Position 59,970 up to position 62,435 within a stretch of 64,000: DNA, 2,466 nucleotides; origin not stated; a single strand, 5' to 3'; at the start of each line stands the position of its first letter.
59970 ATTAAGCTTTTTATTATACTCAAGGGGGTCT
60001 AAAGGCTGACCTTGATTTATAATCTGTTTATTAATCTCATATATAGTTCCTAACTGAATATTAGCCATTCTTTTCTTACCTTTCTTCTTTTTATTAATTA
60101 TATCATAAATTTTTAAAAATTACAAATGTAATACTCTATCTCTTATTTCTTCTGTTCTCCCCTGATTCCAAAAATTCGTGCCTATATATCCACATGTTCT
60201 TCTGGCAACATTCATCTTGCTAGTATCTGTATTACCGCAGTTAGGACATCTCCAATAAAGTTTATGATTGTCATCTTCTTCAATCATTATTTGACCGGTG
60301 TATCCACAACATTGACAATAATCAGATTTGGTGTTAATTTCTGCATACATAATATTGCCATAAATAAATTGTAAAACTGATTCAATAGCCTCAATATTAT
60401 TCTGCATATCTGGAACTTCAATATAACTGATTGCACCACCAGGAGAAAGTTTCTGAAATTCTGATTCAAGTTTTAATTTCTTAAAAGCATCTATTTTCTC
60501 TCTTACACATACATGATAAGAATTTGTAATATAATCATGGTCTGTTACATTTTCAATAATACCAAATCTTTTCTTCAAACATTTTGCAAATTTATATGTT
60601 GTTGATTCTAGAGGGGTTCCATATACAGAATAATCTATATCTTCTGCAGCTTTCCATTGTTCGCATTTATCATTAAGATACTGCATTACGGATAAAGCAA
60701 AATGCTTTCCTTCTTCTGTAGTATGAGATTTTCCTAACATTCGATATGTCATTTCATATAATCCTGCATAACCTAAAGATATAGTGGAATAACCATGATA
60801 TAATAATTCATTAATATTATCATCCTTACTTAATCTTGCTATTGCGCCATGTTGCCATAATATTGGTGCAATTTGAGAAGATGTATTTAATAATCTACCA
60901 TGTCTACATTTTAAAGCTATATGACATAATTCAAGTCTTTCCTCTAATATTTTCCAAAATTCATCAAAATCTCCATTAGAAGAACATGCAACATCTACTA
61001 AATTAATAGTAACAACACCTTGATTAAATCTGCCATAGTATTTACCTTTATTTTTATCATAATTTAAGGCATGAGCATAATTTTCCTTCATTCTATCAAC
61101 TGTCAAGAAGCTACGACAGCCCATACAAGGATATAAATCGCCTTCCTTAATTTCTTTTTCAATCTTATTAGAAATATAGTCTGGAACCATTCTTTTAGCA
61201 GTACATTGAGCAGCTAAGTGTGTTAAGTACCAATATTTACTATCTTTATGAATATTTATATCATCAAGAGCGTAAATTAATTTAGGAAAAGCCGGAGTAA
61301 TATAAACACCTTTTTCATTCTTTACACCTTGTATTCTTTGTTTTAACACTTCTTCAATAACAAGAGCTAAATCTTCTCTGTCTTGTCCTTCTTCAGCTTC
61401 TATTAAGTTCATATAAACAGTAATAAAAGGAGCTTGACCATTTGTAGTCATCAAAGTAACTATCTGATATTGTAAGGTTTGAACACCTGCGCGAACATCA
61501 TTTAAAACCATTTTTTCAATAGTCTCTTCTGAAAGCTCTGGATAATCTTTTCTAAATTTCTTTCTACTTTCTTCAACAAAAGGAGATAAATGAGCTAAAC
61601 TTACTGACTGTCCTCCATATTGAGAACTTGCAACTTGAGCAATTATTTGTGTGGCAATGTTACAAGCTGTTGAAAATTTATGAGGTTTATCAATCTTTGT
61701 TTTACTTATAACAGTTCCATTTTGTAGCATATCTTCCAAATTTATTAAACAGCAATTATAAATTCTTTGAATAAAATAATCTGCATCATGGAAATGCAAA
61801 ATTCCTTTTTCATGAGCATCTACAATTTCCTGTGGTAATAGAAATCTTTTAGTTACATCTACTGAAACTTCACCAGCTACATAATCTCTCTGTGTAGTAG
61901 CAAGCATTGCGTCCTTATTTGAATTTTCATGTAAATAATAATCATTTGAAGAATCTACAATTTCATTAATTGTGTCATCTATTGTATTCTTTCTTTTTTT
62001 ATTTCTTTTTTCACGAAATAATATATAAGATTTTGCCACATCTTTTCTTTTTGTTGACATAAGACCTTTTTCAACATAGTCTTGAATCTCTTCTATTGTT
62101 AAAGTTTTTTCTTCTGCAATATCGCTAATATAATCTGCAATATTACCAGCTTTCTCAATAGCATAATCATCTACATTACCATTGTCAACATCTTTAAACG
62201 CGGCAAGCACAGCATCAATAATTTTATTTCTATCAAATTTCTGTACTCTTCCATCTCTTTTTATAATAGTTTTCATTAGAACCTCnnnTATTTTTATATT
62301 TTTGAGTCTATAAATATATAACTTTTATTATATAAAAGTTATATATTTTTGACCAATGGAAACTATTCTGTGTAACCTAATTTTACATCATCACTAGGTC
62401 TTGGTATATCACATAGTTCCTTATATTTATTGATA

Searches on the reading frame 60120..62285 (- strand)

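Call 10: search_protein_families(library=phrogs, proteins=[window:60120-62285:-], max_evalue=0.001)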
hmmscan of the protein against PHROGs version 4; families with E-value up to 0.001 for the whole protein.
window:60120-62285:- (721 aa): 5 families
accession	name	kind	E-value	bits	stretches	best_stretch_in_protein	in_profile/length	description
phrog_487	-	moron, auxiliary metabolic gene and host takeover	2.8e-202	674.7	1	4-720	3-712/718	NrdD-like anaerobic ribonucleotide reductase large subunit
phrog_4218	-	DNA, RNA and nucleotide metabolism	3e-96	323.4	1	387-720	10-332/333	anaerobic ribonucleoside reductase large subunit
phrog_29160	-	DNA, RNA and nucleotide metabolism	2.1e-24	87.5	1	560-720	3-155/158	anaerobic ribonucleoside reductase large subunit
phrog_26446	-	DNA, RNA and nucleotide metabolism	1.7e-23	83.7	2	552-665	227-347/761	anaerobic ribonucleoside reductase large subunit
phrog_84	-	DNA, RNA and nucleotide metabolism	0.0004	19.6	1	4-95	62-157/975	ribonucleoside-diphosphate reductase large subunit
